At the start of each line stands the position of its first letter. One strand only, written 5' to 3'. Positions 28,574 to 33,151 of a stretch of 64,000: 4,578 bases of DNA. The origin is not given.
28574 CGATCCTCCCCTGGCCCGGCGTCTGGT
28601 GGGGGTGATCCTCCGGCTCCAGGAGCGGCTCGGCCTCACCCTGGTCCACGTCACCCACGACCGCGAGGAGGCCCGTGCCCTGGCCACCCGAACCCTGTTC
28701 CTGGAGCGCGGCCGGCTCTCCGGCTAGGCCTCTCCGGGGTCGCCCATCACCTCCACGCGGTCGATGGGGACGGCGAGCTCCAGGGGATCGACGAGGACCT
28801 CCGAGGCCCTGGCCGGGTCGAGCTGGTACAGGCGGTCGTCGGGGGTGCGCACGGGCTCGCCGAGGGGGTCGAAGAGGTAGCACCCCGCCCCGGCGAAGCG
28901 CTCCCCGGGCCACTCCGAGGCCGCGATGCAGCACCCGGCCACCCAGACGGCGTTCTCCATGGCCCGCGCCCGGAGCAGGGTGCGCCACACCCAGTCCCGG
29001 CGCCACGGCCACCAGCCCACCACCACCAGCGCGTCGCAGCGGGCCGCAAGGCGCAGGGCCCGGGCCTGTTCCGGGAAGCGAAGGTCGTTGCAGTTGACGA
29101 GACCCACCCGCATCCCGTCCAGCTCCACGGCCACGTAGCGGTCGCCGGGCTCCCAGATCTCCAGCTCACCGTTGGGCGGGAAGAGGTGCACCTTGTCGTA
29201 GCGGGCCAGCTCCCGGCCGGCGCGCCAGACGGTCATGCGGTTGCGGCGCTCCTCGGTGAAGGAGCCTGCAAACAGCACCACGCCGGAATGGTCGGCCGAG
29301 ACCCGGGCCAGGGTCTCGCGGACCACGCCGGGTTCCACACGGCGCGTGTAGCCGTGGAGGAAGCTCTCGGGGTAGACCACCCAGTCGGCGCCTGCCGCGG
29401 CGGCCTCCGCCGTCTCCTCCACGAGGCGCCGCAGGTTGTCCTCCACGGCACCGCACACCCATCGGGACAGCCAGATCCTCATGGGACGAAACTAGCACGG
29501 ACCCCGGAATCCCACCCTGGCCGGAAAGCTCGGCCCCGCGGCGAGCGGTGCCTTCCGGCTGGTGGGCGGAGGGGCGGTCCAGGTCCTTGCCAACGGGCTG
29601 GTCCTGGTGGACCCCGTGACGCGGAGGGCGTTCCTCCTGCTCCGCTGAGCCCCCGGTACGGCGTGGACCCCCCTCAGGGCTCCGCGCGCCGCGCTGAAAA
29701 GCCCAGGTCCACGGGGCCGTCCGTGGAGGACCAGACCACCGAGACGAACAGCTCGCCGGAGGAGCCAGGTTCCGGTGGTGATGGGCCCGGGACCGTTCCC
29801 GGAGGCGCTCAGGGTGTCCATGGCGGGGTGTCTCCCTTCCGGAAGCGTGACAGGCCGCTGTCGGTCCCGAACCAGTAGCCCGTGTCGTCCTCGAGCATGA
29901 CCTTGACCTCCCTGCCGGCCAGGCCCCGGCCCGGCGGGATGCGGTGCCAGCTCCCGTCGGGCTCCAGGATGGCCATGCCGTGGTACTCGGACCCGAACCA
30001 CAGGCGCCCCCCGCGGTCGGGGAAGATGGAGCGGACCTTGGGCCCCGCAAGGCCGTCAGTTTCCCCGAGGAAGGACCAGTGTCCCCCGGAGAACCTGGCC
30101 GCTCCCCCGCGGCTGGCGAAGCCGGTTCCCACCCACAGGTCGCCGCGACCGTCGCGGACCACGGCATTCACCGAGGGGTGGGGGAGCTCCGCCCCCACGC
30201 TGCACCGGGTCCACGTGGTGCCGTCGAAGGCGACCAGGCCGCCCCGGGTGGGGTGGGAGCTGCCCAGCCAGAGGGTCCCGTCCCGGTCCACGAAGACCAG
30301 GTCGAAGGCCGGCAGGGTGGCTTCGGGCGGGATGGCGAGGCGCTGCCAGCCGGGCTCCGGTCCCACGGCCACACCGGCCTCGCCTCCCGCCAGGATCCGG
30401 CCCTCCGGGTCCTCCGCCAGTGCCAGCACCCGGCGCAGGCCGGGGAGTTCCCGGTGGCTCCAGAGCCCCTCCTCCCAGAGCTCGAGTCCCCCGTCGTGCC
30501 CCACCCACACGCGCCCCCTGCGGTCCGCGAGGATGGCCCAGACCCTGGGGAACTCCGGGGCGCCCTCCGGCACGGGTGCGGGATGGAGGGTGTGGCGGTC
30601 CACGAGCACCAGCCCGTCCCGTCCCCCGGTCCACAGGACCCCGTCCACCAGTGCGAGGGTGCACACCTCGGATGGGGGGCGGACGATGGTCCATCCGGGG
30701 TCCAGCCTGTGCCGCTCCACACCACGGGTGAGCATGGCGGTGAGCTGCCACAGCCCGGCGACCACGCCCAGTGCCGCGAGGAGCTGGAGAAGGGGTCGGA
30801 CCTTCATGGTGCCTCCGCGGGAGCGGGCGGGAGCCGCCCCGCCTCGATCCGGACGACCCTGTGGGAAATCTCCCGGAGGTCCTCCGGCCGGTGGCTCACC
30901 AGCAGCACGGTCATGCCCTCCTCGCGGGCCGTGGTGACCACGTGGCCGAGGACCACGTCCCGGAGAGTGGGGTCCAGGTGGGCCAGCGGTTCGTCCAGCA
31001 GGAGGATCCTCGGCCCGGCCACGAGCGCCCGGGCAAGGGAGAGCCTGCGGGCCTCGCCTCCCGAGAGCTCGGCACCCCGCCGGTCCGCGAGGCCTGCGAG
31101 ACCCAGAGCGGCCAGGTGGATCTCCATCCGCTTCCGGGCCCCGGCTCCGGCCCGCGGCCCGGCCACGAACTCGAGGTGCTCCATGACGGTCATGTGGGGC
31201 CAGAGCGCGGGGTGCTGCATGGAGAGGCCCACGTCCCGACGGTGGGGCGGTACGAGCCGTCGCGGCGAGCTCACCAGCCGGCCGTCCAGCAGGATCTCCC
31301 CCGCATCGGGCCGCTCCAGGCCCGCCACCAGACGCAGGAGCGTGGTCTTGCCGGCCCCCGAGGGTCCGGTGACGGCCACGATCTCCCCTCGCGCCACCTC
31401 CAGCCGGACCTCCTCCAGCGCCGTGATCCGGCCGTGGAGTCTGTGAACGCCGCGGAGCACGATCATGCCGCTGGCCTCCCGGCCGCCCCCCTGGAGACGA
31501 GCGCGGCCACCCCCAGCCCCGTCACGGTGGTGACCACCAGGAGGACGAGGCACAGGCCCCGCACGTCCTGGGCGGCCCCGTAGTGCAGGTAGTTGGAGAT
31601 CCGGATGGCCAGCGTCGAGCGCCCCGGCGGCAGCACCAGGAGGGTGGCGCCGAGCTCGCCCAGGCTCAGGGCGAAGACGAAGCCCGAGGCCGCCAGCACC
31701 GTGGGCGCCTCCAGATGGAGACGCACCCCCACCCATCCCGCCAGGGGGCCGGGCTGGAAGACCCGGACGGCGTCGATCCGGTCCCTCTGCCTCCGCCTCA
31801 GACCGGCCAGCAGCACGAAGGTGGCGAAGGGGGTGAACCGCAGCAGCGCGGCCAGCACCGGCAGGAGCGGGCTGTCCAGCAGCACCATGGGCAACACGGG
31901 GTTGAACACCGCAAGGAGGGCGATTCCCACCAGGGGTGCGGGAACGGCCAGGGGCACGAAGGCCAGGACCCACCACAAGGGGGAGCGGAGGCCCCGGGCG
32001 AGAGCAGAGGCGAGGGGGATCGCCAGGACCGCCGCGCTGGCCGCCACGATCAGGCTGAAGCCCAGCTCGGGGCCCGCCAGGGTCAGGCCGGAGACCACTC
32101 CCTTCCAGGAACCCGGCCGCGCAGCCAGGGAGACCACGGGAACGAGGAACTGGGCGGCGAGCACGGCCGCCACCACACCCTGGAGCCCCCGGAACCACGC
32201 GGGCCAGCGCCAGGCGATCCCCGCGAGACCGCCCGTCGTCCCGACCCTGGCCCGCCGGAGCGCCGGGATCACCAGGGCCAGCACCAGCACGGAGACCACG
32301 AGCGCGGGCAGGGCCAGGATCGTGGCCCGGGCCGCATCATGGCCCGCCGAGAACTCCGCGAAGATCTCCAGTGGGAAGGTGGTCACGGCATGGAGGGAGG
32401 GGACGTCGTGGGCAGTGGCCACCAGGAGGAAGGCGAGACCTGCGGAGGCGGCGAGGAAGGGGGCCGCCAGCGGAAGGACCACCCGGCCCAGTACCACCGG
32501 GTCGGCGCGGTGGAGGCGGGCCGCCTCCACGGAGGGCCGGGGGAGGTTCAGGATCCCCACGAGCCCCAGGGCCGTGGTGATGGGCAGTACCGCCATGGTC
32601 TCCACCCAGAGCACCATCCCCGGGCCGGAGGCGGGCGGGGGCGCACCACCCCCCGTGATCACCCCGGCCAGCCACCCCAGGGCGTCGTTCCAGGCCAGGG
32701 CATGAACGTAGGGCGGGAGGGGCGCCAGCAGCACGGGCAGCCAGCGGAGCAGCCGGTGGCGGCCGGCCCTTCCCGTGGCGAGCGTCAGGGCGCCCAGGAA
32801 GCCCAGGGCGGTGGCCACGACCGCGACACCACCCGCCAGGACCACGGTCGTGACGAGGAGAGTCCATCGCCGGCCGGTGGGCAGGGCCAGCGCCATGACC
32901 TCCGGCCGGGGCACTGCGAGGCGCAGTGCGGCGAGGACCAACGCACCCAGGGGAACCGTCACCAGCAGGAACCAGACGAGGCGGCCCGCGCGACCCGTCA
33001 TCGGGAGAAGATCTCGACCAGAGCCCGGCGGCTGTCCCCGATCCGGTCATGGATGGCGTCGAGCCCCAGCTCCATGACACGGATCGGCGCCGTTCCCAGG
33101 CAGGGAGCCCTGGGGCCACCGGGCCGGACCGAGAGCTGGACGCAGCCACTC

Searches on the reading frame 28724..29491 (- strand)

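Call 11: search_protein_families(library=pfam, proteins=[window:28724-29491:-], max_evalue=0.001)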
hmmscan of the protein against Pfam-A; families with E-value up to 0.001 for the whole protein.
window:28724-29491:- (255 aa): 1 family
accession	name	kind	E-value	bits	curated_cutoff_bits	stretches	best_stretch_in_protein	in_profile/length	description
PF00795.27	CN_hydrolase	-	2.3e-22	80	23.2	1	14-218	12-235/256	Carbon-nitrogen hydrolase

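Call 25: search_protein_families(library=ncbifam, proteins=[window:28724-29491:-], max_evalue=0.001)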
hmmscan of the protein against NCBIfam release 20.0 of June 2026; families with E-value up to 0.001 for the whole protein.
window:28724-29491:- (255 aa): 8 families
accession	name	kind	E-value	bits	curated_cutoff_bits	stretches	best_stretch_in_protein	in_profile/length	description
NF007757.0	PRK10438.1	equivalog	4.2e-19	68.8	249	1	30-218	30-221/256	amidohydrolase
NF033621.1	de_GSH_amidase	exception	2.3e-18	66.5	355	1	77-214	86-221/260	deaminated glutathione amidase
NF010588.0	PRK13981.1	equivalog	1.5e-09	36.8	479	1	11-166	14-181/546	NAD+ synthase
TIGR00546.1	lnt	equivalog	6.5e-09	35.4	132.9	1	16-105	180-275/395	apolipoprotein N-acyltransferase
NF040852.1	nitrile_Arch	equivalog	4.6e-08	32.5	500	1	17-149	16-161/262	nitrilase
NF043013.1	DeGluthAmidYersProt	equivalog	7.6e-08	31.8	500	1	93-186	108-209/278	deaminated glutathione amidase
TIGR03381.1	agmatine_aguB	equivalog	1.9e-05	24.1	410.25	1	15-149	13-165/279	N-carbamoylputrescine amidase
NF009803.0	PRK13287.1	equivalog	0.00011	21.2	406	0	90-193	122-223/333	formamidase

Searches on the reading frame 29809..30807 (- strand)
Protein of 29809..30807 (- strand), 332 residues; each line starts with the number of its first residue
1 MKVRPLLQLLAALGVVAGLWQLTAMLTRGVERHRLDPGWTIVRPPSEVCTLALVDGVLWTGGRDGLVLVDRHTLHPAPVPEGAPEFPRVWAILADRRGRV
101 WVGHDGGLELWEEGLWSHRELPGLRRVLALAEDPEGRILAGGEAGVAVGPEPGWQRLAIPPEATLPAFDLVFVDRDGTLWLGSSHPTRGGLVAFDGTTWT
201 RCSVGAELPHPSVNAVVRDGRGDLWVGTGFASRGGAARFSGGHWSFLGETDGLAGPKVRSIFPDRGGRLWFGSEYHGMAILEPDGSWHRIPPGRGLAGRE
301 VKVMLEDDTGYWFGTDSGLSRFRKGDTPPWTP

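Call 11: search_protein_families(library=pfam, proteins=[window:29809-30807:-], max_evalue=0.001)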
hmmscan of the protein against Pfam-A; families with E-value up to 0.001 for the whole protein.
window:29809-30807:- (332 aa): 1 family
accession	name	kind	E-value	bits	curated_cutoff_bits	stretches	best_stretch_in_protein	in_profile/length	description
PF07494.17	Reg_prop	-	3.5e-26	88.3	20.4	0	208-229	2-23/24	Two component regulator propeller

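Call 25: search_protein_families(library=ncbifam, proteins=[window:29809-30807:-], max_evalue=0.001)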
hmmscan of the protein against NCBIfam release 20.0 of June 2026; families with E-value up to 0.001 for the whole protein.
window:29809-30807:- (332 aa): 1 family
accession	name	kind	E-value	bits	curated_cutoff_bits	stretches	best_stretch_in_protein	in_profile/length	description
NF052228.1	T9SS_PorZ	equivalog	3e-06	26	260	1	165-229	479-550/757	type IX secretion system anionic LPS delivery protein PorZ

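Call 94: search_solved_structures(query=window:29809-30807:-, max_evalue=0.01)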
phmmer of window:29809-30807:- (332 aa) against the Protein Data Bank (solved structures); distinct sequences matched with E-value up to 0.01: 7.
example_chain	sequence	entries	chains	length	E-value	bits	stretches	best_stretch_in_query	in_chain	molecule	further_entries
4a2l_A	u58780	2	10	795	3.2e-16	62.7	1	213-320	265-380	TWO-COMPONENT SYSTEM SENSOR HISTIDINE KINASE/RESPONSE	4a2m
3v9f_A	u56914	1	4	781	1.5e-13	53.9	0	206-307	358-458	Two-component system sensor histidine kinase/response regulator, hybrid (One-component sys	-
3ott_A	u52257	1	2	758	6.5e-08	35.3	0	212-323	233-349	Two-component system sensor histidine kinase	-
3va6_A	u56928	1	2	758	6.5e-08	35.3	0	212-323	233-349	Two-component system sensor histidine kinase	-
7dxn_A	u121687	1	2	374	0.003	20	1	172-287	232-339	Membrane associated protein kinase with beta-propeller domain, pyrrolo-quinoline quinone b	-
7evf_AA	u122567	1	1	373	0.0032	19.9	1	172-287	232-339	PQQ_3 domain-containing protein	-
7eq5_A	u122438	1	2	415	0.0038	19.6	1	172-287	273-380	Membrane associated protein kinase with beta-propeller domain, pyrrolo-quinoline quinone b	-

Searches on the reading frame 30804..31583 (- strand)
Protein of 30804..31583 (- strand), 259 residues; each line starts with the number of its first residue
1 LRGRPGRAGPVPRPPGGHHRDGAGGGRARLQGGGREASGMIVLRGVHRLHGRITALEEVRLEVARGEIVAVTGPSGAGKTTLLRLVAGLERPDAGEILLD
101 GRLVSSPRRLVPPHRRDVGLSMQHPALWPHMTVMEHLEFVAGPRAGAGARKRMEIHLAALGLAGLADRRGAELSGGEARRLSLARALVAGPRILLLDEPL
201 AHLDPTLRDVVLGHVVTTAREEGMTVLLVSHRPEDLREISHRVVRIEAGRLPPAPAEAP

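Call 11: search_protein_families(library=pfam, proteins=[window:30804-31583:-], max_evalue=0.001)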
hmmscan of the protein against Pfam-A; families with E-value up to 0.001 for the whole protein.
window:30804-31583:- (259 aa): 5 families
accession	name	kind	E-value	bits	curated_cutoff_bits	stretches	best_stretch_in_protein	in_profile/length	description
PF00005.33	ABC_tran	-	9.2e-34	117.4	25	1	56-201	1-137/137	ABC transporter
PF13304.12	AAA_21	-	7.7e-07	29.9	27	0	182-233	247-300/304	AAA domain, putative AbiEii toxin, Type IV TA system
PF13191.12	AAA_16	-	0.00021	22.3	32.6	1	62-106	18-63/167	AAA ATPase domain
PF20703.3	nSTAND1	-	0.00036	20.7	27.1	1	48-89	15-54/379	Novel STAND NTPase 1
PF13401.12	AAA_22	-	0.0004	21.1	27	0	67-91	6-30/130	AAA domain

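Call 25: search_protein_families(library=ncbifam, proteins=[window:30804-31583:-], max_evalue=0.001)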
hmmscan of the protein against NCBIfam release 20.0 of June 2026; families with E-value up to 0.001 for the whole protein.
window:30804-31583:- (259 aa): 188 families (the best 25 are shown)
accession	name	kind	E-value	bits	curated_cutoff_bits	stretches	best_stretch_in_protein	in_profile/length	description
NF040933.2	ABC_arch_GlcV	equivalog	2.5e-50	171.3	450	1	50-251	16-220/357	glucose ABC transporter ATP-binding protein GlcV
TIGR02142.1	modC_ABC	equivalog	2.8e-47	161.7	285.05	1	59-252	16-211/353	molybdenum ABC transporter ATP-binding protein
TIGR03265.1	PhnT2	equivalog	2.3e-46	158.7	457.7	1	40-251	4-213/353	putative 2-aminoethylphosphonate ABC transporter ATP-binding protein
NF006987.0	PRK09452.1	equivalog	2.4e-46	158.1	482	1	36-251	13-226/378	spermidine/putrescine ABC transporter ATP-binding protein PotA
TIGR00968.1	3a0106s01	subfamily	5.6e-45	153.7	342.75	1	42-251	2-209/237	sulfate ABC transporter ATP-binding protein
TIGR01277.1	thiQ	equivalog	1.6e-43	148.8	245.05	1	59-251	17-207/213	thiamine ABC transporter ATP-binding protein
TIGR01187.1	potA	subfamily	5.9e-43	147.2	355.6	1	72-251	2-179/325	polyamine ABC transporter ATP-binding protein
NF007027.0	PRK09493.1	equivalog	5.3e-42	143.8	379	1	40-251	1-214/240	glutamine ABC transporter ATP-binding protein GlnQ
NF043075.1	MMSYN1_0197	equivalog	1.6e-40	139.1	550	1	41-250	3-210/341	spermidine/putrescine ABC transporter ATP-binding protein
NF008653.0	PRK11650.1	subfamily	2.2e-40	138.8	432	1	40-250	3-212/357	sn-glycerol-3-phosphate ABC transporter ATP-binding protein UgpC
TIGR02673.1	FtsE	equivalog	3e-40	138.2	264.85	1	41-250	2-214/214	cell division ATP-binding protein FtsE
NF008039.0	PRK10771.1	equivalog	4.9e-40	137.4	298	1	59-251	18-208/234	thiamine ABC transporter ATP-binding protein ThiQ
NF008513.0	PRK11432.1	equivalog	5.5e-40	137.3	496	1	39-250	5-214/351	ferric ABC transporter ATP-binding protein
NF008105.0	PRK10851.1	equivalog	2.9e-39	134.8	502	1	43-251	5-215/362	sulfate/thiosulfate ABC transporter ATP-binding protein CysA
NF040840.2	tungstate_WtpC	equivalog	3.1e-39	135.2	440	1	55-251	15-209/347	tungstate ABC transporter ATP-binding protein WtpC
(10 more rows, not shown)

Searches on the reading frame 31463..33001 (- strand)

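Call 11: search_protein_families(library=pfam, proteins=[window:31463-33001:-], max_evalue=0.001)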
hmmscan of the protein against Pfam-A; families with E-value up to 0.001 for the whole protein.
window:31463-33001:- (512 aa): 0 families

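Call 25: search_protein_families(library=ncbifam, proteins=[window:31463-33001:-], max_evalue=0.001)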
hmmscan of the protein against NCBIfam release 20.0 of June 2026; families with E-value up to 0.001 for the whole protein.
window:31463-33001:- (512 aa): 5 families
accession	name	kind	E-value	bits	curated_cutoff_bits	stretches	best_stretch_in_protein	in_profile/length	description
TIGR03255.1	PhnV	equivalog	2.2e-11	44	358.7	1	271-504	13-267/270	2-aminoethylphosphonate ABC transport system, membrane component PhnV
TIGR01581.1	Mo_ABC_porter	hypoth_equivalog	1.4e-07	31.3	210.3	1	316-493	30-221/225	ABC transporter permease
TIGR02141.1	modB_ABC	equivalog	7.2e-07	29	182.6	1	319-498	6-202/208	molybdate ABC transporter permease subunit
TIGR03226.1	PhnU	equivalog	8.6e-05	22.1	283.45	1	133-254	185-310/311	2-aminoethylphosphonate ABC transporter permease subunit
NF011624.0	PRK15050.1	equivalog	0.00036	19.7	247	0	39-254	65-292/297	2-aminoethylphosphonate ABC transporter permease subunit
